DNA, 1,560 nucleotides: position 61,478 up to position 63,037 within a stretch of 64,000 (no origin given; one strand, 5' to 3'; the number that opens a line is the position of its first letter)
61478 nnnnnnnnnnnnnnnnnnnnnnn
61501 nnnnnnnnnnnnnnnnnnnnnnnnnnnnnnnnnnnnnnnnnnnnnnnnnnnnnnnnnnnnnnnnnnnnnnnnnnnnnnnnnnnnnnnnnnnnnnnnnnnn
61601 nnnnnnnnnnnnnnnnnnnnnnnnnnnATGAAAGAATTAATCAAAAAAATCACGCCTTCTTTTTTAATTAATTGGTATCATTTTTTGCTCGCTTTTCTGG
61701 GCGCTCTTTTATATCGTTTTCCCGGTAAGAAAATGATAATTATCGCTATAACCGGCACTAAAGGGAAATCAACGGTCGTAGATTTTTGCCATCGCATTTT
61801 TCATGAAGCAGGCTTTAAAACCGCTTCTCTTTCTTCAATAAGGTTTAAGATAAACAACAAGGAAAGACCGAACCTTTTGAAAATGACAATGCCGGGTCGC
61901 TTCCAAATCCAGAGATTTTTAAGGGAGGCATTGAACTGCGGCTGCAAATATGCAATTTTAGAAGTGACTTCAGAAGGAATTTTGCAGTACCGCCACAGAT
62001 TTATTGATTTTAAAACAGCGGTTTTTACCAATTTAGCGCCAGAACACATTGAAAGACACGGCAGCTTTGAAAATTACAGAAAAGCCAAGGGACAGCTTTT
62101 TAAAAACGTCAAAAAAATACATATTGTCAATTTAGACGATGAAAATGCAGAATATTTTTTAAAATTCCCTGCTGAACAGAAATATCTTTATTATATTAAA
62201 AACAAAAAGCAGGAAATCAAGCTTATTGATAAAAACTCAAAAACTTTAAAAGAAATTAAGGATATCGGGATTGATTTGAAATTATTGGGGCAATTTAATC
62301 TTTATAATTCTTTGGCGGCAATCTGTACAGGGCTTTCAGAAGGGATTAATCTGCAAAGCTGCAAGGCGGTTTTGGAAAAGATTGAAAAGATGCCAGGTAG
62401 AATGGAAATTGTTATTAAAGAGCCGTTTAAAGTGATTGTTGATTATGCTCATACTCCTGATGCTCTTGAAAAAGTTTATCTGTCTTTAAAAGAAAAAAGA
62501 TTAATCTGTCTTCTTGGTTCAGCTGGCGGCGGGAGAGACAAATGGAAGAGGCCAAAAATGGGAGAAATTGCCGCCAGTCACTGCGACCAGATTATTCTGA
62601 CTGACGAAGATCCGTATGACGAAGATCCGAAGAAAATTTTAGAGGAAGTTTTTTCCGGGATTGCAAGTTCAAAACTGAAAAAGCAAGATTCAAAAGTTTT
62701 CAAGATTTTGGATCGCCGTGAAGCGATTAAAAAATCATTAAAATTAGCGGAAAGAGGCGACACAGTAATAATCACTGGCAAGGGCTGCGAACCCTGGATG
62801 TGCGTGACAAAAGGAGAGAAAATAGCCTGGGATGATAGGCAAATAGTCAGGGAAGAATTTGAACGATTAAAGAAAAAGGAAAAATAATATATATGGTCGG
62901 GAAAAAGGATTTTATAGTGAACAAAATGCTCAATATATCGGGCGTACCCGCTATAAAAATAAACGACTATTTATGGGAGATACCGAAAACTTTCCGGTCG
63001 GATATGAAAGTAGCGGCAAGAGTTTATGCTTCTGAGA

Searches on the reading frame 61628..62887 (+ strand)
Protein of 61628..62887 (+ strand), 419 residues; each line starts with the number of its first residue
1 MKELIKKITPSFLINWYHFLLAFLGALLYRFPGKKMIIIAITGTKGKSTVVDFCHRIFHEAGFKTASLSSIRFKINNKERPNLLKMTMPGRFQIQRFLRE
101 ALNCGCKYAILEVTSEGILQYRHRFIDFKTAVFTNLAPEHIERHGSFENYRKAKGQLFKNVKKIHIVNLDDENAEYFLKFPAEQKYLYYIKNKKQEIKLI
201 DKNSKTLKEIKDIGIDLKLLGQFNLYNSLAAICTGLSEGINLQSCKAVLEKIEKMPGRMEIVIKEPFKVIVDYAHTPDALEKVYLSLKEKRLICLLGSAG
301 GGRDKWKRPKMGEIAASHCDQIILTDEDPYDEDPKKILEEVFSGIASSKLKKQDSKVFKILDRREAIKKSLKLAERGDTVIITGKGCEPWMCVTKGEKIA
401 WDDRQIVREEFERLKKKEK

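Call 10: find_homologous_proteins(query=window:61628-62884:+)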
Query window:61628-62884:+ (419 aa): 7999 proteins with E <= 0.001 among 8000 candidates; the best 120 are listed.
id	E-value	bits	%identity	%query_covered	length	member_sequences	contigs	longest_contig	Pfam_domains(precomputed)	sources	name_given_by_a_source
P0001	4.0e-244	828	87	100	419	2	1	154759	PF02875.27,PF08245.19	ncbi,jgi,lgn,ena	-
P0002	1.3e-242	823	87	100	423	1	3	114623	PF02875.27,PF08245.19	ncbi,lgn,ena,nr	ncbi:MAG: UDP-N-acetylmuramoyl-L-alanyl-D-glutamate--2,6-diaminopimelate ligase [Candidatus Pacebact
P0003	1.9e-241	819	86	100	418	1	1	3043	PF02875.27,PF08245.19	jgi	-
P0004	1.4e-233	793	83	100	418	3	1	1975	PF02875.27,PF08245.19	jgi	-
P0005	2.1e-228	776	80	100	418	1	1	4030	PF02875.27,PF08245.19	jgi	-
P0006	1.3e-222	757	79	100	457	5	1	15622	PF02875.27,PF08245.19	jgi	-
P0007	2.7e-186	637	68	99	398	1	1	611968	PF02875.27,PF08245.19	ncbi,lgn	-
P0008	8.9e-185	632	67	99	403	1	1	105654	PF02875.27,PF08245.19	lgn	-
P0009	2.9e-180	617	64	99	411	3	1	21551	PF02875.27,PF08245.19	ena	-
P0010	9.3e-179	612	66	98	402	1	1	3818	PF02875.27,PF08245.19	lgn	-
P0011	1.8e-177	608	64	99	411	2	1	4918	PF02875.27,PF08245.19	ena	-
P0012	2.3e-177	608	65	99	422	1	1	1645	PF02875.27,PF08245.19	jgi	-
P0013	4.1e-177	607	63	99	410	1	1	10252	PF02875.27,PF08245.19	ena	-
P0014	3.8e-176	604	64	98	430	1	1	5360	PF02875.27,PF08245.19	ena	-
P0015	3.9e-176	604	65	99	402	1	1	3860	PF02875.27,PF08245.19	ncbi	-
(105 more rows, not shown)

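Call 11: find_encoding_contigs(protein=window:61628-62887:+, flank=3000, max_places=6)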
Protein window:61628-62887:+ (419 aa): no gene with exactly this product is on record in the collection.

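Call 12: find_encoding_contigs(protein=P0001, flank=4000, max_places=3)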
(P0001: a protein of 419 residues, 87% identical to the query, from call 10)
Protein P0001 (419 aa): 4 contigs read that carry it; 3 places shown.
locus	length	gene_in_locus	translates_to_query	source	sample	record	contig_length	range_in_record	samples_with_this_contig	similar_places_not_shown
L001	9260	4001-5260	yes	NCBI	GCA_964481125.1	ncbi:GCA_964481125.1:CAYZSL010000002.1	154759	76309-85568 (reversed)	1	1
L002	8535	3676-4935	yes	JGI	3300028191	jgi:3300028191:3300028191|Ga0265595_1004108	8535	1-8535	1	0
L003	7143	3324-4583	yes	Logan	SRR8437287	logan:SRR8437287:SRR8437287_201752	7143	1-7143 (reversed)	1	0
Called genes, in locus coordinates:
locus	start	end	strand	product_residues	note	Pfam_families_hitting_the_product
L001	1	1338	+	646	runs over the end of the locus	-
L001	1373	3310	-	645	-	PF00270:DEAD (weak), PF04851:ResIII, PF17757:UvrB_inter, PF27431:UvrB_3rd, PF00271:Helicase_C, PF12344:UvrB, PF02151:UVR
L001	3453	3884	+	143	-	-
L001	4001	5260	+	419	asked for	PF08245:Mur_ligase_M, PF02875:Mur_ligase_C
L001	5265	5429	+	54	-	-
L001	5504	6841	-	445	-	PF04055:Radical_SAM, PF16199:Radical_SAM_C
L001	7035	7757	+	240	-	PF13489:Methyltransf_23, PF01209:Ubie_methyltran, PF07021:MetW (weak), PF02353:CMAS (weak), PF13847:Methyltransf_31, PF08241:Methyltransf_11, PF08242:Methyltransf_12, PF13649:Methyltransf_25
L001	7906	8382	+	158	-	PF13274:SocA_Panacea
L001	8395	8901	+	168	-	-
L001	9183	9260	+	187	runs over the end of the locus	PF18306:LDcluster4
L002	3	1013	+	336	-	?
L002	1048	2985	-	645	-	PF00270:DEAD (weak), PF04851:ResIII, PF17757:UvrB_inter, PF27431:UvrB_3rd, PF00271:Helicase_C, PF12344:UvrB, PF02151:UVR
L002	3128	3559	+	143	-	-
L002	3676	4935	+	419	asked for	PF08245:Mur_ligase_M, PF02875:Mur_ligase_C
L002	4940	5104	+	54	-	-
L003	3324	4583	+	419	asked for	PF08245:Mur_ligase_M, PF02875:Mur_ligase_C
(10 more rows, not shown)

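Call 13: find_encoding_contigs(protein=P0002, flank=4000, max_places=3)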
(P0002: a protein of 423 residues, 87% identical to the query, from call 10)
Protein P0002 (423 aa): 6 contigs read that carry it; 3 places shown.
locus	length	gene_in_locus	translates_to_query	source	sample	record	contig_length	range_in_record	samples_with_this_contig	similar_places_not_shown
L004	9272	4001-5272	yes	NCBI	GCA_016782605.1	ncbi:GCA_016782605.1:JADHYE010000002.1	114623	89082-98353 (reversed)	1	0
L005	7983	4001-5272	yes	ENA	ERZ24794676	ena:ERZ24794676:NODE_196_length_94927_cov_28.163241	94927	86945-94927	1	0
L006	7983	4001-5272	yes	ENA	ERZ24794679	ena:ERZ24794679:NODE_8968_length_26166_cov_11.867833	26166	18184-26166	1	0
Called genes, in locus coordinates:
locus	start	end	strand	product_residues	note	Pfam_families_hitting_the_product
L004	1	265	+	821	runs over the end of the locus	PF26449:DUF8128, PF02534:T4SS-DNA_transf (weak), PF01935:DUF87 (weak), PF10412:TrwB_AAD_bind (faint)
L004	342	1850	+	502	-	-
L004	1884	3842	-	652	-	PF00270:DEAD (weak), PF04851:ResIII, PF17757:UvrB_inter, PF27431:UvrB_3rd, PF00271:Helicase_C, PF12344:UvrB, PF02151:UVR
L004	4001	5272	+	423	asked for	PF08245:Mur_ligase_M, PF02875:Mur_ligase_C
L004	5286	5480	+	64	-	-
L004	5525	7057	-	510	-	PF04055:Radical_SAM, PF16199:Radical_SAM_C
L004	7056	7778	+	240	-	PF01209:Ubie_methyltran, PF13489:Methyltransf_23, PF07021:MetW (weak), PF13847:Methyltransf_31, PF08241:Methyltransf_11, PF08242:Methyltransf_12, PF13649:Methyltransf_25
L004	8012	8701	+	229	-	PF01209:Ubie_methyltran, PF13489:Methyltransf_23 (weak), PF13847:Methyltransf_31, PF08241:Methyltransf_11, PF08242:Methyltransf_12 (faint), PF13649:Methyltransf_25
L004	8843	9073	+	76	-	-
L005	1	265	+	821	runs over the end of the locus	PF26449:DUF8128, PF02534:T4SS-DNA_transf (weak), PF01935:DUF87 (weak), PF10412:TrwB_AAD_bind (faint)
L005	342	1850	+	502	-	-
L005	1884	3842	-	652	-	PF00270:DEAD (weak), PF04851:ResIII, PF17757:UvrB_inter, PF27431:UvrB_3rd, PF00271:Helicase_C, PF12344:UvrB, PF02151:UVR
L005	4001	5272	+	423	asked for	PF08245:Mur_ligase_M, PF02875:Mur_ligase_C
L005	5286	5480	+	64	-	-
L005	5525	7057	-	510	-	PF04055:Radical_SAM, PF16199:Radical_SAM_C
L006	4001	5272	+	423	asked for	PF08245:Mur_ligase_M, PF02875:Mur_ligase_C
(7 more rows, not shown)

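Call 14: find_encoding_contigs(protein=P0006, flank=4000, max_places=3)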
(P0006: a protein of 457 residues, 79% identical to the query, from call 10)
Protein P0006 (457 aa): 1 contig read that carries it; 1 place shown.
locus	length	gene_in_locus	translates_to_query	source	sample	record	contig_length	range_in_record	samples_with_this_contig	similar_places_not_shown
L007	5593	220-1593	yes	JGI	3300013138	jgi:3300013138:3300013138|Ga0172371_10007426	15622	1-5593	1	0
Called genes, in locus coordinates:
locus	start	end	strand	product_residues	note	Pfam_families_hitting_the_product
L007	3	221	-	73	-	?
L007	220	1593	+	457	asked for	PF08245:Mur_ligase_M, PF02875:Mur_ligase_C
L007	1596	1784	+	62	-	-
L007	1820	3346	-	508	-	PF04055:Radical_SAM, PF16199:Radical_SAM_C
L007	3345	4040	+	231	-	PF01209:Ubie_methyltran, PF13489:Methyltransf_23, PF02353:CMAS (faint), PF07021:MetW, PF13847:Methyltransf_31, PF08241:Methyltransf_11, PF08242:Methyltransf_12, PF13649:Methyltransf_25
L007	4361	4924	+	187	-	PF18306:LDcluster4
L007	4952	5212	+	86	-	PF16325:Peptidase_U32_C (weak), PF03144:GTP_EFTU_D2 (weak)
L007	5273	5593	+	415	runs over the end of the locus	PF27218:MJ0043_C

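Call 15: find_encoding_contigs(protein=P0007, flank=4000, max_places=3)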
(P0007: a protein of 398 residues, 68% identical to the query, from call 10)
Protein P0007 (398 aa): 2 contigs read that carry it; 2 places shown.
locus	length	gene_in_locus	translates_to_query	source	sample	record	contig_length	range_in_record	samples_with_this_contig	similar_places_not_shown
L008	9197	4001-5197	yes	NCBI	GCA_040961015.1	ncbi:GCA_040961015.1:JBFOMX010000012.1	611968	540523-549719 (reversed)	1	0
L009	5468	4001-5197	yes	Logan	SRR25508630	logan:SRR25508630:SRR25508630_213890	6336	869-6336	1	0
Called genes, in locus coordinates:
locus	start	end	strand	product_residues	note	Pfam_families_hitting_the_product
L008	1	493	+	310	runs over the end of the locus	PF06144:DNA_pol3_delta (weak), PF21694:DNA_pol3_delta_C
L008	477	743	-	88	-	-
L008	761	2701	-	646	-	PF00270:DEAD (weak), PF04851:ResIII, PF17757:UvrB_inter, PF27431:UvrB_3rd, PF00271:Helicase_C, PF12344:UvrB, PF02151:UVR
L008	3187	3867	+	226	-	-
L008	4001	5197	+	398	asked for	PF08245:Mur_ligase_M, PF02875:Mur_ligase_C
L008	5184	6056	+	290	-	PF13385:Laminin_G_3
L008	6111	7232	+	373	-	PF05559:DUF763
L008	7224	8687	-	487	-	PF04055:Radical_SAM, PF16199:Radical_SAM_C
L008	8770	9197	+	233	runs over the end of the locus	PF13489:Methyltransf_23, PF01209:Ubie_methyltran (weak), PF13847:Methyltransf_31, PF08241:Methyltransf_11, PF08242:Methyltransf_12, PF13649:Methyltransf_25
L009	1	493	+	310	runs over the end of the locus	PF06144:DNA_pol3_delta (weak), PF21694:DNA_pol3_delta_C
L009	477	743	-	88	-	-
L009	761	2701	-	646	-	PF00270:DEAD (weak), PF04851:ResIII, PF17757:UvrB_inter, PF27431:UvrB_3rd, PF00271:Helicase_C, PF12344:UvrB, PF02151:UVR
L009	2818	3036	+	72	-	-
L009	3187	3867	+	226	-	-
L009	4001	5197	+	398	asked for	PF08245:Mur_ligase_M, PF02875:Mur_ligase_C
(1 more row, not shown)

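Call 24: find_encoding_contigs(protein=P0003, flank=4000, max_places=3)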
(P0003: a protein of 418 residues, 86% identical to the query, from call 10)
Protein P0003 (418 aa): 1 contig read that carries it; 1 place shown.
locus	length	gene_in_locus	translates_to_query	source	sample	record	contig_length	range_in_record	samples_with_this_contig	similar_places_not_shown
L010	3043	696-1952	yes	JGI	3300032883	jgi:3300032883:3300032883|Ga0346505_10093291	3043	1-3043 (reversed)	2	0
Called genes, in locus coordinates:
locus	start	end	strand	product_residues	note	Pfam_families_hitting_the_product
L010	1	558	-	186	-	?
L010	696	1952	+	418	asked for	PF08245:Mur_ligase_M, PF02875:Mur_ligase_C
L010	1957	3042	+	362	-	?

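Call 25: find_encoding_contigs(protein=P0005, flank=4000, max_places=3)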
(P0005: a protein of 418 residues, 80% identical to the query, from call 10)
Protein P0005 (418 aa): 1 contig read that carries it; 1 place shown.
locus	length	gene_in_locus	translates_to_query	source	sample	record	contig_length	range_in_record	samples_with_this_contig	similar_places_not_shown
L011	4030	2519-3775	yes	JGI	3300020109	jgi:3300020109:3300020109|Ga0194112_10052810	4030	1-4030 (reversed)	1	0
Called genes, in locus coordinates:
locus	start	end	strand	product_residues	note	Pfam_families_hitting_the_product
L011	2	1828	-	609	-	?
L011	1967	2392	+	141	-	-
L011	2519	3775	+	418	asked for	PF08245:Mur_ligase_M, PF02875:Mur_ligase_C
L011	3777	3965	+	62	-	-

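Call 37: find_homologous_proteins(query=A3, max_evalue=0.01)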
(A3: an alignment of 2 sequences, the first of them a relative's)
Query A3 (2 sequences) (143 aa, profile of the alignment): 5 proteins with E <= 0.01 among 5653 candidates.
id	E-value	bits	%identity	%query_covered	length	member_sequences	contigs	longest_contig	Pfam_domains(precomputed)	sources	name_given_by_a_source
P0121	3.4e-76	272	100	100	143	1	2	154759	-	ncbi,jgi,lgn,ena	-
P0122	1.2e-72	260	44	94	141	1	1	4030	-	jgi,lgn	-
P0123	3.0e-48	181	45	94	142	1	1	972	-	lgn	-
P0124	5.0e-45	171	54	100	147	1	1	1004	-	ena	-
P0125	2.2e-44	169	42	89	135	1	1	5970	-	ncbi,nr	ncbi:MAG TPA: hypothetical protein VJ378_02105 [Candidatus Paceibacterota bacterium]|nr:hypothetical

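Call 38: search_protein_families(library=pfam, proteins=[L001:3453-3881:+, L011:1967-2389:+, L008:3187-3864:+, window:61628-62884:+], max_evalue=0.1)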
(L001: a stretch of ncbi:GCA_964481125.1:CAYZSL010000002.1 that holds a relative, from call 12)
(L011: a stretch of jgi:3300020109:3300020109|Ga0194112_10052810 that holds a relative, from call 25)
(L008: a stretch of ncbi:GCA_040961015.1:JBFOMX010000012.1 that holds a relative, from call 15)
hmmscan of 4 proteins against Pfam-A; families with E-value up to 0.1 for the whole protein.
L001:3453-3881:+ (143 aa): 0 families

L011:1967-2389:+ (141 aa): 2 families
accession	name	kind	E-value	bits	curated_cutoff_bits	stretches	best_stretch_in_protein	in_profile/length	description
PF05569.17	Peptidase_M56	-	0.023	14.3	31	1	14-121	40-144/296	BlaR1 peptidase M56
PF12911.12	OppC_N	-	0.025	14.9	23.9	0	72-103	13-44/53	N-terminal TM domain of oligopeptide transport permease C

L008:3187-3864:+ (226 aa): 1 family
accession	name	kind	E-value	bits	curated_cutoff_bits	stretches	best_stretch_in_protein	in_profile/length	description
PF19683.4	DUF6185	-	0.007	15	25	1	3-187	210-386/825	Family of unknown function (DUF6185)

window:61628-62884:+ (419 aa): 2 families
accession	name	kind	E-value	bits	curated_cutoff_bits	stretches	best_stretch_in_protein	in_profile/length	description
PF08245.18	Mur_ligase_M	-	1.7e-39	136.3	24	1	41-234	1-199/200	Mur ligase middle domain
PF02875.26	Mur_ligase_C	-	6.4e-27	95.3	28.4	1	257-386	1-127/127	Mur ligase, glutamate ligase domain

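Call 39: find_encoding_contigs(protein=P0123, flank=3000, max_places=3)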
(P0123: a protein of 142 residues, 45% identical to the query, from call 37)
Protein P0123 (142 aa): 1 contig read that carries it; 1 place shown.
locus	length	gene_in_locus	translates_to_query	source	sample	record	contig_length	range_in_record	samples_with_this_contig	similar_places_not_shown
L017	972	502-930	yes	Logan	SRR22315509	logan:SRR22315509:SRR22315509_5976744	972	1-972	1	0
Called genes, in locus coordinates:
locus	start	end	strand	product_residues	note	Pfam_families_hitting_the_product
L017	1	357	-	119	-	?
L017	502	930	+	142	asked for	-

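Call 40: find_encoding_contigs(protein=P0124, flank=3000, max_places=3)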
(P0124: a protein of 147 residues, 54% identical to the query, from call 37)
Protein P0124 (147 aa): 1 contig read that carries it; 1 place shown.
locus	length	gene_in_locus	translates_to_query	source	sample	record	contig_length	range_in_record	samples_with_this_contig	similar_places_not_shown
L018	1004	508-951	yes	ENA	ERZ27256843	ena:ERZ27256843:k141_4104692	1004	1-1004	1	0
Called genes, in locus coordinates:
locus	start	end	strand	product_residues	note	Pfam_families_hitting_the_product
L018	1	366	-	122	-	?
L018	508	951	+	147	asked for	-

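Call 41: find_encoding_contigs(protein=P0125, flank=3000, max_places=3)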
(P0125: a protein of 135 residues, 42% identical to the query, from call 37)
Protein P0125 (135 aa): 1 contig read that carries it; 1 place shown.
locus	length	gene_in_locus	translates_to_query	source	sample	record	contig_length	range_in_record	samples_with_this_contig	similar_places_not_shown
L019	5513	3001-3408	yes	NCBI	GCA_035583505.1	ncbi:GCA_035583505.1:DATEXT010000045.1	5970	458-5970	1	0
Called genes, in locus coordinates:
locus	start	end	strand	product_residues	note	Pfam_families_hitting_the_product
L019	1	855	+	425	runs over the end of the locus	-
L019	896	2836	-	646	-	PF00270:DEAD (weak), PF04851:ResIII, PF18766:SWI2_SNF2 (faint), PF17757:UvrB_inter, PF27431:UvrB_3rd, PF00271:Helicase_C, PF12344:UvrB, PF02151:UVR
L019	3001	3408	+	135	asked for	-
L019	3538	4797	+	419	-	PF08245:Mur_ligase_M, PF02875:Mur_ligase_C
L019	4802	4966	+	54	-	-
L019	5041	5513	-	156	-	?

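Call 67: find_encoding_contigs(protein=P0004, flank=3000, max_places=4)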
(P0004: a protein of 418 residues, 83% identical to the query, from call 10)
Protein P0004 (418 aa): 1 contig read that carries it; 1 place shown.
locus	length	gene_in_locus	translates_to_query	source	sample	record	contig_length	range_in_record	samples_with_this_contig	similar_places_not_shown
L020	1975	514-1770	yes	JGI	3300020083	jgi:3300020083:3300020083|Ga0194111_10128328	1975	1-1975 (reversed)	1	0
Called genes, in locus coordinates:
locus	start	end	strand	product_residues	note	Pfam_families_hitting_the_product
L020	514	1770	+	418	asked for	PF08245:Mur_ligase_M, PF02875:Mur_ligase_C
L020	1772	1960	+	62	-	-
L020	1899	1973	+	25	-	?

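Call 79: search_protein_families(library=ncbifam, proteins=[L001:3453-3881:+, L018:508-948:+, L019:2980-3405:+], max_evalue=0.1)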
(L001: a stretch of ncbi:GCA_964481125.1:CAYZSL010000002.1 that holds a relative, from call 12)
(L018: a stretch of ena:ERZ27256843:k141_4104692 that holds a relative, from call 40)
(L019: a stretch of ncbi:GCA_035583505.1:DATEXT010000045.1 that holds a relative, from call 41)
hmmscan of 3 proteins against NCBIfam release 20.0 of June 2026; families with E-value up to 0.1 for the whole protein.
L001:3453-3881:+ (143 aa): 0 families

L018:508-948:+ (147 aa): 1 family
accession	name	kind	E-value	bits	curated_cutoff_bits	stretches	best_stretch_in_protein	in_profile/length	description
NF047336.1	conj_memb_RcgA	subfamily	0.031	12.8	325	1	12-57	288-333/537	RcgA family putative transporter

L019:2980-3405:+ (142 aa): 1 family
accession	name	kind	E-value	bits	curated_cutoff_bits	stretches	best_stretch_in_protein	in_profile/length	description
TIGR04571.1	LmtA_Leptospira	exception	0.024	14.4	325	1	1-39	182-220/252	lipid A Kdo2 1-phosphate O-methyltransferase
